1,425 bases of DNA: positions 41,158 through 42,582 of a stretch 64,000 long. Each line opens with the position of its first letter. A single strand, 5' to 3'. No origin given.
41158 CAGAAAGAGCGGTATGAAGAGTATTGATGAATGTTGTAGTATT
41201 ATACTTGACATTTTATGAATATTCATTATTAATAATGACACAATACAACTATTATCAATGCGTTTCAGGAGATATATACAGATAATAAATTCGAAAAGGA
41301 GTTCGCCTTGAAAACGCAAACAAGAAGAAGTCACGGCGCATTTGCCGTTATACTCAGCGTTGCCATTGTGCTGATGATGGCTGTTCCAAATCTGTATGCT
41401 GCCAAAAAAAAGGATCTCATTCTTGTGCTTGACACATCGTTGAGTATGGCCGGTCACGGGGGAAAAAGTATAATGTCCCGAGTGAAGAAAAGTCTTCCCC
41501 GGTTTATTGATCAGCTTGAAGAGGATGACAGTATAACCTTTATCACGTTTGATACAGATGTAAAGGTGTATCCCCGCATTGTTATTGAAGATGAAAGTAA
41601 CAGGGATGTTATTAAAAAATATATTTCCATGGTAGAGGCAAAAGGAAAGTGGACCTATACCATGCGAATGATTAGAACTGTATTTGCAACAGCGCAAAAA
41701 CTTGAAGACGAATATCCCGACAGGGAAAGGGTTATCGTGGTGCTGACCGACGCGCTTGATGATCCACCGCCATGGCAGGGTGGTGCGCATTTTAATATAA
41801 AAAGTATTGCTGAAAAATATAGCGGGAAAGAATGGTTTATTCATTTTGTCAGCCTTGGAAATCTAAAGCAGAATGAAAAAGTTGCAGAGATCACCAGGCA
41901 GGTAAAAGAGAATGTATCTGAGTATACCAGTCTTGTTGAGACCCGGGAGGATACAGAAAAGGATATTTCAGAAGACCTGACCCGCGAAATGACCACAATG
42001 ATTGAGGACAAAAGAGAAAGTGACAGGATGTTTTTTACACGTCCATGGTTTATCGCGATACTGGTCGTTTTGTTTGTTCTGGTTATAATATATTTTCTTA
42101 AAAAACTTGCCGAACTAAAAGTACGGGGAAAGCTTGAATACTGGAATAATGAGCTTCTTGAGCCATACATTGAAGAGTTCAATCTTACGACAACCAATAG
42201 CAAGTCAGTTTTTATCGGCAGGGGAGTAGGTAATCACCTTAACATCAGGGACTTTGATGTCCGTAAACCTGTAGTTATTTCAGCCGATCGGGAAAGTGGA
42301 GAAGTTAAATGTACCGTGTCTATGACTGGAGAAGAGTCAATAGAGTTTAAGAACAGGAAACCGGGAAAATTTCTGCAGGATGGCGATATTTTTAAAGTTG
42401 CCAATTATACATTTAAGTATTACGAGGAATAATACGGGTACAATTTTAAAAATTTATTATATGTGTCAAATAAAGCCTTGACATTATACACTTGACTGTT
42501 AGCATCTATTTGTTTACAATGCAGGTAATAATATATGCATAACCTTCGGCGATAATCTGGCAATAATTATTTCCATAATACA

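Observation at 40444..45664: Uncharacterised four-gene block next to a repeat copy: K-rich protein, vWA-TM-FHA protein, 648-aa helical protein and a 300-aa unknown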

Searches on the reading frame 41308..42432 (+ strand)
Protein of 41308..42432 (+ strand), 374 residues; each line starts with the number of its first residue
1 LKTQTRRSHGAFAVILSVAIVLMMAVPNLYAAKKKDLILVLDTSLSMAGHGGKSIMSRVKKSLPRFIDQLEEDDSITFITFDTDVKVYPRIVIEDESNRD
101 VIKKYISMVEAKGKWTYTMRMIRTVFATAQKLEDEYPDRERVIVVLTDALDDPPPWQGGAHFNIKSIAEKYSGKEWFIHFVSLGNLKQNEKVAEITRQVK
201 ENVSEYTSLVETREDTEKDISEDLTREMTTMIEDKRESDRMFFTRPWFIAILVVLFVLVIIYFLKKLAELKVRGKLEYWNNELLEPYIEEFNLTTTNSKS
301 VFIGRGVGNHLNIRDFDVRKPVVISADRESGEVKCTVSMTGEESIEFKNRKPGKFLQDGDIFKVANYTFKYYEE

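Call 3: search_protein_families(library=pfam, proteins=[window:41308-42432:+], max_evalue=0.1)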
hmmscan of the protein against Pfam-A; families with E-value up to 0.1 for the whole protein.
window:41308-42432:+ (374 aa): 9 families
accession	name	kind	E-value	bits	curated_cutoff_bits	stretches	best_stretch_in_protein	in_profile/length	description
PF13519.12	VWA_2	-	6.9e-10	40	27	1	37-149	1-106/107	von Willebrand factor type A domain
PF00092.34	VWA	-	1.8e-09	38.5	23.8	1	36-200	1-155/174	von Willebrand factor type A domain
PF13768.12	VWA_3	-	1.1e-07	32.5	27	1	36-195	2-145/155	von Willebrand factor type A domain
PF10138.15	vWA-TerF-like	-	0.00029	21.5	29.4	1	37-185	4-143/200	vWA found in TerF C terminus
PF04275.20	P-mevalo_kinase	-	0.0081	16.5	33.8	1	171-246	6-81/114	Phosphomevalonate kinase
PF00660.22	SRP1_TIP1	-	0.0086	16.5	25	0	188-235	11-56/99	Seripauperin and TIP1 family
PF02009.21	RIFIN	-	0.0097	16.3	32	1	183-278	225-321/327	Rifin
PF16782.11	SIL1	-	0.026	14.2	35.5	1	162-244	132-217/292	Nucleotide exchange factor SIL1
PF04811.21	Sec23_trunk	-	0.086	12.8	27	0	39-103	8-70/241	Sec23/Sec24 trunk domain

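Call 4: search_protein_families(library=ncbifam, proteins=[window:41308-42432:+], max_evalue=0.1)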
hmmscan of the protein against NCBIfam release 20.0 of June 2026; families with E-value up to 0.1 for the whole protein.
window:41308-42432:+ (374 aa): 3 families
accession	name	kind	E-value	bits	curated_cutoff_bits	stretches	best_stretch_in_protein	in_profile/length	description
TIGR03788.1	marine_srt_targ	equivalog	2.1e-09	36.4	551.65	1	30-148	267-378/629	marine proteobacterial sortase target protein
NF010238.0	PRK13685.1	subfamily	0.01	14.9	432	0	243-285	14-54/335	hypothetical protein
TIGR01477.1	RIFIN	paralog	0.026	14.3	176.95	1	190-264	261-335/356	variant surface antigen, rifin family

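Call 9: find_homologous_proteins(query=window:41308-42432:+)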
Query window:41308-42432:+ (374 aa): 250 proteins with E <= 0.001 among 3095 candidates; the best 120 are listed.
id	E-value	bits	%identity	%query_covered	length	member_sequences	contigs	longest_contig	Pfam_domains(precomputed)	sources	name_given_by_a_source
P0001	1.8e-230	782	94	100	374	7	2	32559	PF13768.13,PF00092.35,PF13519.13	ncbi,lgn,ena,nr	ncbi:MAG TPA: vWA domain-containing protein [Spirochaetota bacterium]|nr:vWA domain-containing prote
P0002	9.5e-230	780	93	100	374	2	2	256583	PF13768.13,PF00092.35,PF13519.13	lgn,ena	-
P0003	7.3e-219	744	88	100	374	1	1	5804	PF13768.13,PF00092.35,PF13519.13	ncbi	-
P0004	5.6e-217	738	88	98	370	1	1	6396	PF13768.13,PF00092.35,PF13519.13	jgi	-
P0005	3.8e-189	646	80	94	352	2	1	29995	PF13768.13,PF00092.35,PF13519.13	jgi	-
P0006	3.5e-124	432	53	96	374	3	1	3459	PF13768.13,PF00092.35,PF13519.13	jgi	jgi:hypothetical protein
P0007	5.8e-120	419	50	97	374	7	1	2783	PF13768.13,PF00092.35,PF13519.13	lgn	-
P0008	2.8e-119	416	51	97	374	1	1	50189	PF13768.13,PF00092.35,PF13519.13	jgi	jgi:hypothetical protein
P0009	2.8e-119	416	51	97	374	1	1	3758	PF13768.13,PF00092.35,PF13519.13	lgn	-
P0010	1.3e-118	414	53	92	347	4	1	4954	PF13768.13,PF00092.35,PF13519.13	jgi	jgi:hypothetical protein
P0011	1.2e-117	411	50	97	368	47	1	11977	PF13768.13,PF00092.35,PF13519.13,PF10138.16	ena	-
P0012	2.4e-115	403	47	98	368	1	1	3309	PF13768.13,PF00092.35,PF13519.13,PF10138.16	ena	-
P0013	1.3e-113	398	48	99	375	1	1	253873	PF13768.13,PF00092.35,PF13519.13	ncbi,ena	-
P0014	1.8e-113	397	49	96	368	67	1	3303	PF13768.13,PF00092.35,PF13519.13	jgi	-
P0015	3.4e-111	390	48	97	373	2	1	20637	PF00092.35,PF13519.13,PF10138.16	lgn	-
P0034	1.5e-99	351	43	93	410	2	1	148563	PF13768.13,PF00092.35,PF13519.13,PF10138.16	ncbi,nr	ncbi:MAG: VWA domain-containing protein [Spirochaetota bacterium]|nr:VWA domain-containing protein [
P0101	1.5e-84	302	42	94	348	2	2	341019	PF00092.35,PF13519.13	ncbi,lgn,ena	-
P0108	2.8e-83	298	40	91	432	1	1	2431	PF13768.13,PF00092.35,PF13519.13,PF10138.16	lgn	-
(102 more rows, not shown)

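Call 11: search_solved_structures(query=window:41308-42432:+, max_evalue=1)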
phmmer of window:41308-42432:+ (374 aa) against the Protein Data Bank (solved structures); distinct sequences matched with E-value up to 1: 16.
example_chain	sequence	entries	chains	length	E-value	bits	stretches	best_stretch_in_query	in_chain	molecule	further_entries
6jp8_F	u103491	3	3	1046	0.048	15.9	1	31-119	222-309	Voltage-dependent calcium channel subunit alpha-2/delta-1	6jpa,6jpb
8eog_D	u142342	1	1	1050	0.048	15.9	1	31-119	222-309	Voltage-dependent calcium channel subunit alpha-2/delta-1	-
6jp5_F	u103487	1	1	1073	0.05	15.9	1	31-119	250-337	Voltage-dependent calcium channel subunit alpha-2/delta-1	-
9vlg_A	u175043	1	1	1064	0.05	15.9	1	31-119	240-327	Isoform 2 of Voltage-dependent calcium channel subunit alpha-2/delta-1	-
8hlp_F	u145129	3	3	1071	0.05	15.9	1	31-119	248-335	Voltage-dependent calcium channel subunit alpha-2/delta-1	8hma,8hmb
7xlq_D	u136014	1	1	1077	0.051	15.8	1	31-119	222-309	Voltage-dependent calcium channel subunit alpha-2/delta-1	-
7jpk_F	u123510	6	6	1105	0.052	15.8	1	31-119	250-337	Voltage-dependent calcium channel subunit alpha-2/delta-1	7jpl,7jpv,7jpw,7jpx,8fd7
5gjv_F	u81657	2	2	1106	0.052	15.8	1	31-119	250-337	Voltage-dependent calcium channel subunit alpha-2/delta-1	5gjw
8e56_F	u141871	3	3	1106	0.052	15.8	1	31-119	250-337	Voltage-dependent calcium channel subunit alpha-2/delta-1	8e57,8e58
8if3_A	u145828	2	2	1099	0.052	15.8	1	31-119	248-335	Voltage-dependent calcium channel subunit alpha-2/delta-1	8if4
7mix_D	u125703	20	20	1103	0.052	15.8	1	31-119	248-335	Voltage-dependent calcium channel subunit alpha-2/delta-1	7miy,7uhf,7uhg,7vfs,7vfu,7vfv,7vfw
8x90_B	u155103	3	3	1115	0.053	15.8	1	31-119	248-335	Voltage-dependent calcium channel subunit alpha-2/delta-1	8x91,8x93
3jbr_F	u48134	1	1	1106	0.056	15.7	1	31-119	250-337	Voltage-dependent calcium channel subunit alpha-2/delta-1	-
2lu1_A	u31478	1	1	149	0.24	13.6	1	28-106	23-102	Subtilase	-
1fs0_G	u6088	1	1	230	0.69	12.1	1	271-354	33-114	ATP SYNTHASE GAMMA SUBUNIT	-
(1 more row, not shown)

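Call 13: search_protein_families(library=padloc, proteins=[window:41308-42432:+], max_evalue=0.1)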
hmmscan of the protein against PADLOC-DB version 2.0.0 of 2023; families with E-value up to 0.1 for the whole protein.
window:41308-42432:+ (374 aa): 1 family
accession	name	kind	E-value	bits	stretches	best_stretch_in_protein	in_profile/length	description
PDLC01827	CARF2--CARF_HEPN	-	0.003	14.8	1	171-291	210-337/393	-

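Call 14: search_protein_families(library=phrogs, proteins=[window:41308-42432:+], max_evalue=0.1)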
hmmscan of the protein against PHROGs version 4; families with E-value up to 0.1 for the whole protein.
window:41308-42432:+ (374 aa): 3 families
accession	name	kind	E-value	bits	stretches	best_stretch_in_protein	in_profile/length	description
phrog_5359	-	unknown function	2.2e-05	25.1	1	34-234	27-224/229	-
phrog_5220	-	unknown function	0.035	15.8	1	175-236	13-72/94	-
phrog_1314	-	DNA, RNA and nucleotide metabolism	0.068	13.2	1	24-89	253-313/394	HNH endonuclease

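Call 67: find_encoding_contigs(protein=P0101, flank=6000, max_places=1)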
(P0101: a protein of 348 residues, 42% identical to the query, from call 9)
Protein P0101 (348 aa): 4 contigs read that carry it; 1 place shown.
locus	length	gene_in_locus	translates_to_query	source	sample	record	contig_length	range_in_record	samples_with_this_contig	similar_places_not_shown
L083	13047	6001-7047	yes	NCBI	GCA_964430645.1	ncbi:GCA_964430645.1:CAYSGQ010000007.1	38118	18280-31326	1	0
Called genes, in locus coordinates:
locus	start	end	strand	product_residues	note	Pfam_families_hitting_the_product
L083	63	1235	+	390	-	PF00091:Tubulin, PF12327:FtsZ_C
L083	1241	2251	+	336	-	PF01636:APH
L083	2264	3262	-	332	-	PF10340:Say1_Mug180, PF20434:BD-FAE, PF07859:Abhydrolase_3, PF00326:Peptidase_S9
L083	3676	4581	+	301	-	PF00483:NTP_transferase, PF12804:NTP_transf_3, PF24894:Hexapep_GlmU (faint), PF25084:LbH_EIF2B (weak), PF25087:GMPPB_C (weak), PF00132:Hexapep (weak)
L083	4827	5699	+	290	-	-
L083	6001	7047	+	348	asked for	PF00092:VWA, PF13519:VWA_2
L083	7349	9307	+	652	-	PF27473:CfpA_C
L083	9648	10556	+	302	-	PF27497:TP_0747_N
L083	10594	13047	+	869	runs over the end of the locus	PF00391:PEP-utilizers, PF02896:PEP-utilizers_C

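Call 68: find_encoding_contigs(protein=P0034, flank=6000, max_places=1)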
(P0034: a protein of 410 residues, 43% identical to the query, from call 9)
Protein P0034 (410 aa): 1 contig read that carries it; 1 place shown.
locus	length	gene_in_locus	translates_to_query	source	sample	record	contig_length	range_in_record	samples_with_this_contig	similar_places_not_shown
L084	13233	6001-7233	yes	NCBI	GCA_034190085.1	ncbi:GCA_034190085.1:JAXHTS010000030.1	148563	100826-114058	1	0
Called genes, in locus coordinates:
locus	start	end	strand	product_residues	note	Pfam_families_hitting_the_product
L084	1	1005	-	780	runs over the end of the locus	-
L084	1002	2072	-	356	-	PF00149:Metallophos, PF12850:Metallophos_2 (weak)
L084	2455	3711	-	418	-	PF21033:RMD1-3 (faint), PF13174:TPR_6 (faint), PF13181:TPR_8 (faint), PF13424:TPR_12 (faint), PF12895:ANAPC3 (weak), PF13432:TPR_16 (weak), PF00515:TPR_1, PF07719:TPR_2 (weak), +3 more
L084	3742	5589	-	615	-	-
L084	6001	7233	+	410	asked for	PF00092:VWA, PF10138:vWA-TerF-like (faint), PF13519:VWA_2, PF13768:VWA_3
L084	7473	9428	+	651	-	PF27473:CfpA_C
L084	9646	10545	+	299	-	PF27497:TP_0747_N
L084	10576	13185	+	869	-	PF00391:PEP-utilizers, PF02896:PEP-utilizers_C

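Call 69: find_encoding_contigs(protein=P0108, flank=6000, max_places=1)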
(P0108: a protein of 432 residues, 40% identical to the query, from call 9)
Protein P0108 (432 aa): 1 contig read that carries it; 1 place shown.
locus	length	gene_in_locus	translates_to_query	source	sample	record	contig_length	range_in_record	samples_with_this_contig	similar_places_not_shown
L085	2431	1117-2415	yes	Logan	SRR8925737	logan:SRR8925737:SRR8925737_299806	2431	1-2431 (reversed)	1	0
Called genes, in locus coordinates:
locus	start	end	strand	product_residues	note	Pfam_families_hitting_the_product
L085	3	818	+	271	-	?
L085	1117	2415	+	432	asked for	PF10138:vWA-TerF-like (weak), PF00092:VWA, PF13519:VWA_2, PF13768:VWA_3 (weak)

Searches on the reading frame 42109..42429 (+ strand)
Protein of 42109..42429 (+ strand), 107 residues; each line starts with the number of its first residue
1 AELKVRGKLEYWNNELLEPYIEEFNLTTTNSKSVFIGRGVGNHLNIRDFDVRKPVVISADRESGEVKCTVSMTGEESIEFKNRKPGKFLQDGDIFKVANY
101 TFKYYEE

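Call 36: predict_structure(alignment_id=A1)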
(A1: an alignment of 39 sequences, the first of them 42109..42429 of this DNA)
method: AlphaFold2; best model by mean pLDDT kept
length: 107 residues; sequences in the alignment: 39
mean_pLDDT: 95.4   pTM: 0.88
mean pLDDT of the five models: 95.4, 94.9, 94.5, 94.4, 93.9
residues with pLDDT >= 90: 99; 70-90: 7; 50-70: 1; < 50: 0
segments of 3 or more residues with pLDDT < 50: none
pLDDT, mean of each block of 10 residues (from residue 1): 92 96 98 96 96 96 95 90 96 98 97
secondary structure, 60 per line:
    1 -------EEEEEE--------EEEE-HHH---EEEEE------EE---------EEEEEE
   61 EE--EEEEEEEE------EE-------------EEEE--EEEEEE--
elements in order: E8-13 E22-25 E33-37 E55-62 E65-72 E94-97 E100-105

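Call 41: search_solved_structures(query=A1, max_evalue=10, show_alignments=3)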
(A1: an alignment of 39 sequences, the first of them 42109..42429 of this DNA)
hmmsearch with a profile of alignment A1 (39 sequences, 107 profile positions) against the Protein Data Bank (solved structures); distinct sequences matched with E-value up to 10: 28.
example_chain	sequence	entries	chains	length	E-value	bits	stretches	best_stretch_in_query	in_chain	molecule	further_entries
5z3g_V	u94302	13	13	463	0.0093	19.4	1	17-87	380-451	Ribosome biogenesis protein NSA1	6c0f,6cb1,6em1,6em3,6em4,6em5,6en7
5sum_A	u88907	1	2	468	0.0095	19.3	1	17-87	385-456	Ribosome biogenesis protein NSA1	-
6hc1_A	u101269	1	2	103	0.07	16.6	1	32-106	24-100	GGDEF domain protein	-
6hc0_B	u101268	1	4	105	0.075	16.5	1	32-106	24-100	GGDEF domain protein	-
3tkm_A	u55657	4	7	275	0.089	16.2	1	10-51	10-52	Peroxisome proliferator-activated receptor delta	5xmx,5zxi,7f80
3sp9_A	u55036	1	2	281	0.093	16.2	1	11-51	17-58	Peroxisome proliferator-activated receptor delta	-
7w0g_A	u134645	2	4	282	0.093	16.2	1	11-51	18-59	Peroxisome proliferator-activated receptor delta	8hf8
2znp_A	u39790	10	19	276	0.094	16.1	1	11-51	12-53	Peroxisome proliferator-activated receptor delta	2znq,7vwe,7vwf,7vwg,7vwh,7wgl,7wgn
2b50_A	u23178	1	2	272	0.096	16.1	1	11-51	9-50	Peroxisome proliferator activated receptor delta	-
3gz9_A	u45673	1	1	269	0.097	16.1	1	11-51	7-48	Peroxisome proliferator-activated receptor delta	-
5y7x_A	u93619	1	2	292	0.097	16.1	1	10-51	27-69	Peroxisome proliferator-activated receptor delta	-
1y0s_A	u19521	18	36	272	0.097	16.1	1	11-51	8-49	Peroxisome proliferator activated receptor delta | Peroxisome proliferator-activated receptor delta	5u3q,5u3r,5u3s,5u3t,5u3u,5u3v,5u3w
6a6p_A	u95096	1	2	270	0.097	16.1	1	11-51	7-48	Peroxisome proliferator-activated receptor delta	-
1gwx_A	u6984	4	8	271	0.098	16.1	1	11-51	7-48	PROTEIN (PPAR-DELTA) | Peroxisome proliferator-activated receptor delta | PROTEIN (PEROXISOME PROLIFERATOR ACTIVATED RECEPTOR (PPAR-DELTA))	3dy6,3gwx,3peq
8znn_A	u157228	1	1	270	0.1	16.1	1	12-51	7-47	Peroxisome proliferator-activated receptor delta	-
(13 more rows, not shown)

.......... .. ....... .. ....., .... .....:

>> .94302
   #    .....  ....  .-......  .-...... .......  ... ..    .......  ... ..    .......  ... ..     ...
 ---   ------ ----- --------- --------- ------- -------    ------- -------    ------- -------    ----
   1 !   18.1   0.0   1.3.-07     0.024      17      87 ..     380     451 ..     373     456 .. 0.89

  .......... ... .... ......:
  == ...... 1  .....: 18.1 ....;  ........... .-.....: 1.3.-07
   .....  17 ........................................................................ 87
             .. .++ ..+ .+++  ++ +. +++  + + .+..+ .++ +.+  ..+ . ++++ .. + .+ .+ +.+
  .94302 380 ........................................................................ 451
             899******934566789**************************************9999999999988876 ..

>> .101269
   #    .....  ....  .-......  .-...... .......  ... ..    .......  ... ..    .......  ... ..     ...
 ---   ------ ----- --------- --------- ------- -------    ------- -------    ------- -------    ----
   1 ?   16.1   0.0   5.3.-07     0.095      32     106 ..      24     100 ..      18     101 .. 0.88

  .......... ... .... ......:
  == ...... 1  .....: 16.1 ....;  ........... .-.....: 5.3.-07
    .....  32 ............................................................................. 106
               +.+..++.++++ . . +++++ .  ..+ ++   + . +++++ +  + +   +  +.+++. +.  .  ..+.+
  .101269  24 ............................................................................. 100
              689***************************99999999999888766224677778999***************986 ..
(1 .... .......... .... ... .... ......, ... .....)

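Call 83: search_protein_families(library=pfam, proteins=[window:42109-42429:+], max_evalue=10)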
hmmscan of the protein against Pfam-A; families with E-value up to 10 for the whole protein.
window:42109-42429:+ (107 aa): 1 family
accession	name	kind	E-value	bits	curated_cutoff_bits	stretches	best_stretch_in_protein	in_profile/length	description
PF09866.14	DUF2093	-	0.15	12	25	1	8-22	21-35/42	Uncharacterized protein conserved in bacteria (DUF2093)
